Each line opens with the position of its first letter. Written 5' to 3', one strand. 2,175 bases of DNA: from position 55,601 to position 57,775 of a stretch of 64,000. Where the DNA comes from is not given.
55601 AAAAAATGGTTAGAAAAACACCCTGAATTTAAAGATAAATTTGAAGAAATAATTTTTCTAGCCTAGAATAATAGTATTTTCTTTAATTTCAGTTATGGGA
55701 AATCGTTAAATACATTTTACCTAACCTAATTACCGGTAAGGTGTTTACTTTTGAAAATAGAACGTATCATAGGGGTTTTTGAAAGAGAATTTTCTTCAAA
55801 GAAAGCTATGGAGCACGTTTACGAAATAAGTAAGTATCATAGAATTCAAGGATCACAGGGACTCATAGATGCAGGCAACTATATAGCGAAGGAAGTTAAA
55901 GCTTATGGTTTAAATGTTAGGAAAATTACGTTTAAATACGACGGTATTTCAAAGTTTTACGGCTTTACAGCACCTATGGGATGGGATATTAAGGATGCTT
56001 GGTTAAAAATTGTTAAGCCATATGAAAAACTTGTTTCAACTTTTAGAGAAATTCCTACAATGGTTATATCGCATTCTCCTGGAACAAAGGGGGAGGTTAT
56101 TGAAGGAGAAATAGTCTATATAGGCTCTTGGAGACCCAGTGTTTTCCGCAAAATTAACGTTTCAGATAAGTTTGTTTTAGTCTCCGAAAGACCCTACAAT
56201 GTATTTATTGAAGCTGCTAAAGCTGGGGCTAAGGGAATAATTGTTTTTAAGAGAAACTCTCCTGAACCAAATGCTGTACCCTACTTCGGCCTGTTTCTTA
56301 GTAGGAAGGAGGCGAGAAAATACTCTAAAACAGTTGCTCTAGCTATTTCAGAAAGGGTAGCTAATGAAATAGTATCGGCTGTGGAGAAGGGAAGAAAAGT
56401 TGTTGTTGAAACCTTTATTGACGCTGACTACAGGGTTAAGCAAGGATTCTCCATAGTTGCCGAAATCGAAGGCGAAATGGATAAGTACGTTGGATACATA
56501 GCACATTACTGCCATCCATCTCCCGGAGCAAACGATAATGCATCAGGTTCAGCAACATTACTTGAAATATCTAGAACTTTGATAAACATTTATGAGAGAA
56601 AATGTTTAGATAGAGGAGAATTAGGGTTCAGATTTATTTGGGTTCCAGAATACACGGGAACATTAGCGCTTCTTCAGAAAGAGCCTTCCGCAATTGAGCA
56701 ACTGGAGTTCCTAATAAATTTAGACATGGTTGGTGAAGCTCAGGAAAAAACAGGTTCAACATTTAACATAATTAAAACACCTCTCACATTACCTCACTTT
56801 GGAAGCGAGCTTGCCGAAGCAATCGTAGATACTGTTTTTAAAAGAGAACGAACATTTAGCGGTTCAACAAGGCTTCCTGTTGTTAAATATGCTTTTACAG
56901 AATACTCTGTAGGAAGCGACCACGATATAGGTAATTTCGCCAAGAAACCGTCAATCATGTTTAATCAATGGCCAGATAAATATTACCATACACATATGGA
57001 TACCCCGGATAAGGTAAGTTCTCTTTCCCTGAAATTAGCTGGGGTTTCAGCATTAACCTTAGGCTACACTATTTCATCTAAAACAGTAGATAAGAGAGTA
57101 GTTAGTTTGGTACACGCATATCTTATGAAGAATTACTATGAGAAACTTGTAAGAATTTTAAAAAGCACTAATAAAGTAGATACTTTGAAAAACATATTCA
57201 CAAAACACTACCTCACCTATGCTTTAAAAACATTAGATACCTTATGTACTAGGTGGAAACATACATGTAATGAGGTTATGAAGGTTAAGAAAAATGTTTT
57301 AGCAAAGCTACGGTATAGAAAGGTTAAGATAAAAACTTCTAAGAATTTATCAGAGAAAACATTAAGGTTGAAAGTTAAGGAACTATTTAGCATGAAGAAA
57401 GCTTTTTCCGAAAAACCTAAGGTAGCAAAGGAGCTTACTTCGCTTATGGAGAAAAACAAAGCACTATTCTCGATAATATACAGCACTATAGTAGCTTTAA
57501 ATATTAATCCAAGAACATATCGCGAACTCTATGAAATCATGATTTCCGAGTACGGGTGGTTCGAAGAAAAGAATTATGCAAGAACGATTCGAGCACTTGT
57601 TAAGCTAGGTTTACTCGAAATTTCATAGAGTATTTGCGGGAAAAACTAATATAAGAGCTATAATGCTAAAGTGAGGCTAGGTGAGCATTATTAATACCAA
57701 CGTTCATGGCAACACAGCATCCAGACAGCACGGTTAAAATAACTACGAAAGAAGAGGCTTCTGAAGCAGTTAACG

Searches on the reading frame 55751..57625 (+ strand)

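Call 66: search_protein_families(library=pfam, proteins=[window:55751-57625:+], max_evalue=0.00001)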
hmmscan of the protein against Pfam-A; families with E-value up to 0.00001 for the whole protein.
window:55751-57625:+ (625 aa): 2 families
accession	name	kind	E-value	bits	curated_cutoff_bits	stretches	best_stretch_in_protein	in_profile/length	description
PF04389.22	Peptidase_M28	-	2.8e-14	53.7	21.3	1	235-428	2-183/193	Peptidase family M28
PF16254.10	DUF4910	-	8.9e-11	41.5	26.6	1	239-334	63-151/247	Domain of unknown function (DUF4910)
